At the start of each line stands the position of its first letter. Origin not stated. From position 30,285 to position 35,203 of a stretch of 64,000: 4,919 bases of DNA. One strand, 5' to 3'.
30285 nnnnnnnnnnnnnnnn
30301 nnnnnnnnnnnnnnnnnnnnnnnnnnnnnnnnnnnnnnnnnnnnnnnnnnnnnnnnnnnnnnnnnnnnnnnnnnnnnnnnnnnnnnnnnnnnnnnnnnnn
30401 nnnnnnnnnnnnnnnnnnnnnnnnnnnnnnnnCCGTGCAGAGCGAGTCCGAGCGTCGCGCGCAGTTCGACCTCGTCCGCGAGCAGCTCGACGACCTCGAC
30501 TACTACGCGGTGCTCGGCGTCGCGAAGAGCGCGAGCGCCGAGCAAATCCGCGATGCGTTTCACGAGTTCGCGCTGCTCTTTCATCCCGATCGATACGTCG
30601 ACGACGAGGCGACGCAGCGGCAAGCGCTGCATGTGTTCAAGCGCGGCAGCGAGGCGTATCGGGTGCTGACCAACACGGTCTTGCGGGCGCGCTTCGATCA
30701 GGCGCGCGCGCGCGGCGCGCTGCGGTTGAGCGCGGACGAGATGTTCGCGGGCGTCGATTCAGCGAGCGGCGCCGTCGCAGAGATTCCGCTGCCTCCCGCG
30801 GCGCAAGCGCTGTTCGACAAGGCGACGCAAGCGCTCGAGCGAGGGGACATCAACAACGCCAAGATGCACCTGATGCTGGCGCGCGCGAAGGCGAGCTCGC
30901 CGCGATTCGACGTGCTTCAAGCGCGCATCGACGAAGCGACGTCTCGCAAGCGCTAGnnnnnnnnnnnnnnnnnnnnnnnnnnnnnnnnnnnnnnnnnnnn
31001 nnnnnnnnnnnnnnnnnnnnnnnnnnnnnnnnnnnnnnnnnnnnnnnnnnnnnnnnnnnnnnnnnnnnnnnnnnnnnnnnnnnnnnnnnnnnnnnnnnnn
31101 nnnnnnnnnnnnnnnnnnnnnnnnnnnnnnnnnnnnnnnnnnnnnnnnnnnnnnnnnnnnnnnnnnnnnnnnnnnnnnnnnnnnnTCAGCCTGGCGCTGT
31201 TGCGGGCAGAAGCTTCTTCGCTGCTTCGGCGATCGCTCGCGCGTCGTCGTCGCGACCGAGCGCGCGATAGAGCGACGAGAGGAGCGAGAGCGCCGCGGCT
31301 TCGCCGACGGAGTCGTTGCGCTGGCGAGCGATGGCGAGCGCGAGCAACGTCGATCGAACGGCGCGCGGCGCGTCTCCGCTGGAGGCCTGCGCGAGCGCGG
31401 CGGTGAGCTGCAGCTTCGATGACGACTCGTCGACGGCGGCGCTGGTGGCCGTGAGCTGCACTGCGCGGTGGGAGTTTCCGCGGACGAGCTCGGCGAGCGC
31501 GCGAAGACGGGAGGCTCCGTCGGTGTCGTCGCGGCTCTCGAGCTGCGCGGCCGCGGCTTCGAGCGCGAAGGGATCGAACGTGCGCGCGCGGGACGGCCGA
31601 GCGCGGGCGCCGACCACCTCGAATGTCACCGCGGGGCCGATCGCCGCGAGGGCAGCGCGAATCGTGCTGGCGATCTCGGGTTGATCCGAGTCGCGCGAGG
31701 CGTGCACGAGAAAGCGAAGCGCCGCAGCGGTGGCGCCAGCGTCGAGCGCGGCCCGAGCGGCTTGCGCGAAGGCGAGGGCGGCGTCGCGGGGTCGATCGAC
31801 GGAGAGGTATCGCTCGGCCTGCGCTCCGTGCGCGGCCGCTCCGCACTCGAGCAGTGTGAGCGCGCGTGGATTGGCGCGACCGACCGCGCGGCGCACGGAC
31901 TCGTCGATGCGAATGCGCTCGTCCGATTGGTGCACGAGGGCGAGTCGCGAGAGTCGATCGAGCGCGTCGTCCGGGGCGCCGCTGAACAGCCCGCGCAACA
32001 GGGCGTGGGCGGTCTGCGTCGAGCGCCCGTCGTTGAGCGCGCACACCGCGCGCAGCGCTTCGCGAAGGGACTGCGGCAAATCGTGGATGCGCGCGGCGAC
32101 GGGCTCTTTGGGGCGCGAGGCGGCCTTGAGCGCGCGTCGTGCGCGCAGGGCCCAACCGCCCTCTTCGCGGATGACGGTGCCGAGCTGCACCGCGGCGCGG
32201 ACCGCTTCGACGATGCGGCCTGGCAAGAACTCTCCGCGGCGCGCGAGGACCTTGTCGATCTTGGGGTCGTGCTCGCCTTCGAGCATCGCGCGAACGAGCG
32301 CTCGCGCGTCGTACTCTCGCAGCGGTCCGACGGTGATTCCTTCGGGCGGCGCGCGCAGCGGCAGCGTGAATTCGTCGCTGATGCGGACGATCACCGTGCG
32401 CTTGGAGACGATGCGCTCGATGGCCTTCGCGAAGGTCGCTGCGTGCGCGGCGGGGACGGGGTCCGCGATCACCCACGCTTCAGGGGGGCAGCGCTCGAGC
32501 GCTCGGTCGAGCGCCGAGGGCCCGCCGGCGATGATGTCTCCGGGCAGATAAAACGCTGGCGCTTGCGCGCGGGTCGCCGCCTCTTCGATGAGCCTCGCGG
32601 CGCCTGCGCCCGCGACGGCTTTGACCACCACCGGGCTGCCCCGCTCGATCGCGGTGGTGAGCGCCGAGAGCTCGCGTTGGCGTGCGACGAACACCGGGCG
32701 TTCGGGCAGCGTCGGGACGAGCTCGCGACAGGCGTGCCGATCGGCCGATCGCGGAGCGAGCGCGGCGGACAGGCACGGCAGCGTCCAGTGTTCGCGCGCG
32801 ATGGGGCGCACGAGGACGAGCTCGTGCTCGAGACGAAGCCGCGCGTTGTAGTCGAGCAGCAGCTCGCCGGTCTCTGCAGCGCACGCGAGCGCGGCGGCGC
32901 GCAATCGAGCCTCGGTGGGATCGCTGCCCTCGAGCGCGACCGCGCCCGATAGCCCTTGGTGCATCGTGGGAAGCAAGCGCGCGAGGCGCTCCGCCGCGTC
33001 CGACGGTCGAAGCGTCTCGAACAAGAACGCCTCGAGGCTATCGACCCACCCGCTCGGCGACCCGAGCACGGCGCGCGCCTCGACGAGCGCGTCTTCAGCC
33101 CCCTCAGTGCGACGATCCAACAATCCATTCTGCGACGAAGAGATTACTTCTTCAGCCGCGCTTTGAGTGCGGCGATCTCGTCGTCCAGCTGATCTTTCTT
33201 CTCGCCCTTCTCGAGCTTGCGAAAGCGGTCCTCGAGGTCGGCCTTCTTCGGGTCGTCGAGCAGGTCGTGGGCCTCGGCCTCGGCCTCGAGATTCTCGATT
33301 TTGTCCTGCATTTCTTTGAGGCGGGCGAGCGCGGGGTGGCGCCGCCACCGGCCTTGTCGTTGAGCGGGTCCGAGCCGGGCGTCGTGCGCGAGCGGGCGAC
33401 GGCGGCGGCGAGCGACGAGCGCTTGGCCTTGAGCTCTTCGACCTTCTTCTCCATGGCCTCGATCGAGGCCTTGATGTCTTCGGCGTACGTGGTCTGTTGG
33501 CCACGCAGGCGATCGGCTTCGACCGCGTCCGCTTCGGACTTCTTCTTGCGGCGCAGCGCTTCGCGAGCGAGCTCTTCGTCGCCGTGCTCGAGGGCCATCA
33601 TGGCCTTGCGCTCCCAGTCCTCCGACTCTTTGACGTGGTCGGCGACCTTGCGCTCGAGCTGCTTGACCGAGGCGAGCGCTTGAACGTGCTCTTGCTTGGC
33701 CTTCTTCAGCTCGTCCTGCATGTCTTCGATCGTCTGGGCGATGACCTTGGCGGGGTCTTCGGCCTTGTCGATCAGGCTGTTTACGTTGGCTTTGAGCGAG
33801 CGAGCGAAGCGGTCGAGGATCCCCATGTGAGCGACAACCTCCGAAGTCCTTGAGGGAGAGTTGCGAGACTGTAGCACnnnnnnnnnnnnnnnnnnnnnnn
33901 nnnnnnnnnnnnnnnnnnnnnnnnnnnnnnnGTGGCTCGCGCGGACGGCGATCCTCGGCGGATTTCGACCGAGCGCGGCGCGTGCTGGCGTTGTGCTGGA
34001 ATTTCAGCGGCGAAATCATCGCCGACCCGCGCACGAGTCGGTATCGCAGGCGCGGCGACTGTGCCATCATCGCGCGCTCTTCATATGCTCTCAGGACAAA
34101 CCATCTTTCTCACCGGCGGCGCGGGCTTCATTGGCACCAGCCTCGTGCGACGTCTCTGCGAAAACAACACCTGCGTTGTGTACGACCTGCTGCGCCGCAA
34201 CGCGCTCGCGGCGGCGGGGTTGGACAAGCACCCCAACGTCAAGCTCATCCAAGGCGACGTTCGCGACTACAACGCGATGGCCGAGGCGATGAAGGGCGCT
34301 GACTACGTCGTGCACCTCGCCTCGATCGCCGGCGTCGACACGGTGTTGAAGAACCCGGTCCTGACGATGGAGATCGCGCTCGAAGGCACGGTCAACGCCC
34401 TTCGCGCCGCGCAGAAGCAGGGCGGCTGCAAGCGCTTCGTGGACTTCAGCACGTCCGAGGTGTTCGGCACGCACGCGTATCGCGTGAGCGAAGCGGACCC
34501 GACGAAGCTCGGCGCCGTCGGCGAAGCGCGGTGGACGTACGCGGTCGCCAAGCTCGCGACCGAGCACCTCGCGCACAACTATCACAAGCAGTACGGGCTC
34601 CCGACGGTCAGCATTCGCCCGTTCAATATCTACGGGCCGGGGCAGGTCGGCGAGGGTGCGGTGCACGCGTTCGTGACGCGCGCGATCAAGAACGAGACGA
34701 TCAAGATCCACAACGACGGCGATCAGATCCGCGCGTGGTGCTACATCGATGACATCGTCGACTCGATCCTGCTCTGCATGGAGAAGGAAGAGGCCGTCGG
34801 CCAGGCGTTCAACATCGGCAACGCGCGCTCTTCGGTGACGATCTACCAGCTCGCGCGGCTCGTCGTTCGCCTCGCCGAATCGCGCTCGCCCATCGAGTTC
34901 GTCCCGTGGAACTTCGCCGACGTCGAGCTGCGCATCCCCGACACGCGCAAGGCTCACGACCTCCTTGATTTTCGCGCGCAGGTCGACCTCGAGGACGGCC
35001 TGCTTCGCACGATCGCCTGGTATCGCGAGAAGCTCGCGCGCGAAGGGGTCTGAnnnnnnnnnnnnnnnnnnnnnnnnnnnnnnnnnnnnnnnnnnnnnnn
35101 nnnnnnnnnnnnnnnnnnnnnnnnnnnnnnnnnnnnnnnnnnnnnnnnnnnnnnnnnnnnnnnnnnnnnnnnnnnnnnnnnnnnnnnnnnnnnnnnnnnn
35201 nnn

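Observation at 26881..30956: Hsp70 with a ~690-aa polyproline/disordered insertion at the interdomain linker, plus an adjacent minimal J-domain partner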

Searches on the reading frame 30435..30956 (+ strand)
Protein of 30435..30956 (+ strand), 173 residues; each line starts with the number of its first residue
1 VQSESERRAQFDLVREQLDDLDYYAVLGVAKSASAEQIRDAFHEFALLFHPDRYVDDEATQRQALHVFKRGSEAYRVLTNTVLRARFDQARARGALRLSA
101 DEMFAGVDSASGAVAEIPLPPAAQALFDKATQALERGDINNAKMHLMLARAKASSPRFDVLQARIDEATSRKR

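Call 7: search_protein_families(library=pfam, proteins=[window:30435-30956:+], max_evalue=0.01)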
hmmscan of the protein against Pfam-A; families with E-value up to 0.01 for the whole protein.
window:30435-30956:+ (173 aa): 2 families
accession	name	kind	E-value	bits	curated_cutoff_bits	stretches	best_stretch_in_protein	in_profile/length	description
PF00226.36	DnaJ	-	1.1e-14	54.6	27.8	1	22-88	1-63/63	DnaJ domain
PF19560.4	DUF6082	-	0.0019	18.3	26.7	1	3-39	39-76/163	Family of unknown function (DUF6082)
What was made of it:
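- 30435..30956 (+): Dedicated J-domain protein, 173 aa: J domain about aa 20-92 (HPD at nt 30582-30590) and a conserved TPR-like C-terminal motif at aa 120-168 (nt 30792-30938). Pfam DnaJ 54.6 bits (call 7).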

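Call 8: search_protein_families(library=ncbifam, proteins=[window:30435-30956:+], max_evalue=0.01)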
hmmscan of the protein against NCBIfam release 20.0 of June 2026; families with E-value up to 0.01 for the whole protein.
window:30435-30956:+ (173 aa): 17 families
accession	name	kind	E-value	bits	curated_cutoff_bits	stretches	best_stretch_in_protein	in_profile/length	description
TIGR02349.1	DnaJ_bact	equivalog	4.1e-15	56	377.2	1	22-95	1-70/354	molecular chaperone DnaJ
NF010885.0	PRK14292.1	equivalog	5.1e-15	55.3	585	1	21-154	2-129/371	chaperone protein DnaJ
NF010894.0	PRK14301.1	equivalog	6.6e-15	55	548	1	20-106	3-85/373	chaperone protein DnaJ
NF008035.0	PRK10767.1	subfamily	1.5e-14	53.8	338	1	21-92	4-71/374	molecular chaperone DnaJ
NF010874.0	PRK14281.1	equivalog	5.6e-13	48.8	619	1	22-95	4-73/397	chaperone protein DnaJ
NF010872.0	PRK14279.1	equivalog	2e-11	43.7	556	1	20-107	8-94/394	molecular chaperone DnaJ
NF037946.1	terminal_TopJ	equivalog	4.8e-10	38.6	300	1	22-89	6-68/810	terminal organelle assembly protein TopJ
NF010892.0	PRK14299.1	equivalog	2.6e-09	36.7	392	1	22-92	5-70/291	chaperone protein DnaJ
TIGR03835.1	termin_org_DnaJ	equivalog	5.9e-09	34.9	512.25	1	22-89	3-65/871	terminal organelle assembly protein TopJ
NF010871.0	PRK14278.1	equivalog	1.5e-08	33.9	502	1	22-84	4-61/378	molecular chaperone DnaJ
NF050028.1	CldAdptActJ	equivalog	7.5e-08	32.8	150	1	22-87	3-69/93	cold adaptation protein ActJcold adaptation protein ActJ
NF007618.0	PRK10266.1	equivalog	2e-07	30.8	403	1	22-91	5-69/306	curved DNA-binding protein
NF002935.0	PRK03578.1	equivalog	4.7e-05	24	198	1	35-87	22-75/176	Fe-S protein assembly co-chaperone HscB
NF006502.0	PRK08937.3-2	equivalog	0.00045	19.8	259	1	22-78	204-261/275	adenylosuccinate lyase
NF001420.0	PRK00294.1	equivalog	0.00047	20.3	169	1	36-88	21-74/173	co-chaperone HscB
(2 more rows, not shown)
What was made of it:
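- On HscA (TIGR01991): The neighbouring J-protein scores 24 bits against a 198-bit cut-off for HscB (call 8).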

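Call 49: find_homologous_proteins(query=window:30435-30953:+)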
Query window:30435-30953:+ (173 aa): 23 proteins with E <= 0.001 among 521 candidates.
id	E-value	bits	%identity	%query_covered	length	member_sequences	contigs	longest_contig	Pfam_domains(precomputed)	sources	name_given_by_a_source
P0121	1.4e-102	358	100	100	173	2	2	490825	PF00226.37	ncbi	ncbi:MAG: DnaJ domain-containing protein [Polyangiales bacterium]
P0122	3.4e-96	337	94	100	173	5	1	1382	PF00226.37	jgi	-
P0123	3.1e-89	315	87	100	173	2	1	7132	PF00226.37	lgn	-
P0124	4.1e-88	311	87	100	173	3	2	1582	PF00226.37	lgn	-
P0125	2.4e-79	283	79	99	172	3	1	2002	PF00226.37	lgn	-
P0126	9.8e-78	278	80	95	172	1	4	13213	PF00226.37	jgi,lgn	jgi:curved DNA-binding protein CbpA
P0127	2.8e-77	276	77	99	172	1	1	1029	PF00226.37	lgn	-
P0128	6.3e-76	272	75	100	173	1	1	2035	PF00226.37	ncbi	-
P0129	4.5e-73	262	75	95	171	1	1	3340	PF00226.37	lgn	-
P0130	1.2e-71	258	73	95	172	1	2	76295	PF00226.37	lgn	-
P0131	7.2e-70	252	76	95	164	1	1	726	PF00226.37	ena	-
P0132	4.1e-67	243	69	100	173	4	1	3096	PF00226.37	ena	-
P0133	5.7e-67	243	68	100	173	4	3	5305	PF00226.37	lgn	-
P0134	4.8e-66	240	71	94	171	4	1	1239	PF00226.37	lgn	-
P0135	3.9e-64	233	70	98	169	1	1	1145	PF00226.37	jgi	jgi:curved DNA-binding protein CbpA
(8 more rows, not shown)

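Call 78: search_protein_families(library=padloc, proteins=[window:30435-30956:+], max_evalue=0.001)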
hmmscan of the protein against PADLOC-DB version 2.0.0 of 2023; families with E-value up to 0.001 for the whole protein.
window:30435-30956:+ (173 aa): 0 families

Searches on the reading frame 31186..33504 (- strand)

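Call 7: search_protein_families(library=pfam, proteins=[window:31186-33504:-], max_evalue=0.01)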
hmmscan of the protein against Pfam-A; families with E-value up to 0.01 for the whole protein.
window:31186-33504:- (772 aa): 1 family
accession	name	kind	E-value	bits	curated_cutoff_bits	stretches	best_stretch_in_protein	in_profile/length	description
PF13424.12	TPR_12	-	0.0025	18.4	30.1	1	704-765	11-74/77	Tetratricopeptide repeat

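Call 80: search_protein_families(library=pfam, proteins=[window:31186-33504:-], max_evalue=0.001)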
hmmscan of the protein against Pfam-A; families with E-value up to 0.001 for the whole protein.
window:31186-33504:- (772 aa): 0 families

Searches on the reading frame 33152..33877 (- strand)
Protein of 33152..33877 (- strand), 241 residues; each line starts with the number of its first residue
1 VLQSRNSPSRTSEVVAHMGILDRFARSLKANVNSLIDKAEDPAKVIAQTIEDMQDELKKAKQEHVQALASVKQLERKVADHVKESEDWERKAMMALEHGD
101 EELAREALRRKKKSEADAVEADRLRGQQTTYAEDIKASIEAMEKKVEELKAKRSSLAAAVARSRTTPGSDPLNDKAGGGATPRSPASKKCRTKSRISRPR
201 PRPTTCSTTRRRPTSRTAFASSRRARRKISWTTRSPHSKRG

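Call 80: search_protein_families(library=pfam, proteins=[window:33152-33877:-], max_evalue=0.001)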
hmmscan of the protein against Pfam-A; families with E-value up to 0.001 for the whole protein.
window:33152-33877:- (241 aa): 2 families
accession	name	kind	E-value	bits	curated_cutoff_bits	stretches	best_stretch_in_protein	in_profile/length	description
PF04012.17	PspA_IM30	-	3.3e-35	122.1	33.9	1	19-159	1-141/220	PspA/IM30 family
PF10146.14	zf-C4H2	-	0.00056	20.9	34.5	1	27-187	14-177/240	Zinc finger-containing protein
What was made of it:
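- A PspA/IM30 gene lies at window 33152..33823 (-), with Pfam E = 3.3e-35 (call 80).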

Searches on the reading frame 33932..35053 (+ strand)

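Call 80: search_protein_families(library=pfam, proteins=[window:33932-35053:+], max_evalue=0.001)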
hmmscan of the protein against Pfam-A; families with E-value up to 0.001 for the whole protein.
window:33932-35053:+ (373 aa): 10 families
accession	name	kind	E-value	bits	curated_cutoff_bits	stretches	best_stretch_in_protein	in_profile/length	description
PF01370.27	Epimerase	-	2e-53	181.7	20.9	1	58-296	1-240/240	NAD dependent epimerase/dehydratase family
PF16363.11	GDP_Man_Dehyd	-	6.8e-46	157.7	27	1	60-357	2-329/332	GDP-mannose 4,6 dehydratase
PF01073.25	3Beta_HSD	-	9.4e-24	84.3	22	1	60-297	2-250/280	3-beta hydroxysteroid dehydrogenase/isomerase family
PF07993.18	NAD_binding_4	-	5.4e-14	52.4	20.1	1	60-252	1-226/258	Male sterility protein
PF13460.12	NAD_binding_10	-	5.6e-14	52.8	27.2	1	62-230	1-143/184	NAD(P)H-binding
PF04321.23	RmlD_sub_bind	-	1.3e-12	47.8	27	1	57-319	2-235/287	RmlD substrate binding domain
PF02719.21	Polysacc_synt_2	-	8e-11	42.1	20.2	1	58-174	1-128/293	Polysaccharide biosynthesis protein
PF05368.20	NmrA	-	1.3e-08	35.3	27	1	56-170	3-103/298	NmrA-like family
PF00106.31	adh_short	-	1.8e-05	24.7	26.6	1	57-124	2-72/195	short chain dehydrogenase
PF03435.24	Sacchrp_dh_NADP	-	0.00031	21.5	25.1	1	63-133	5-79/129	Saccharopine dehydrogenase NADP binding domain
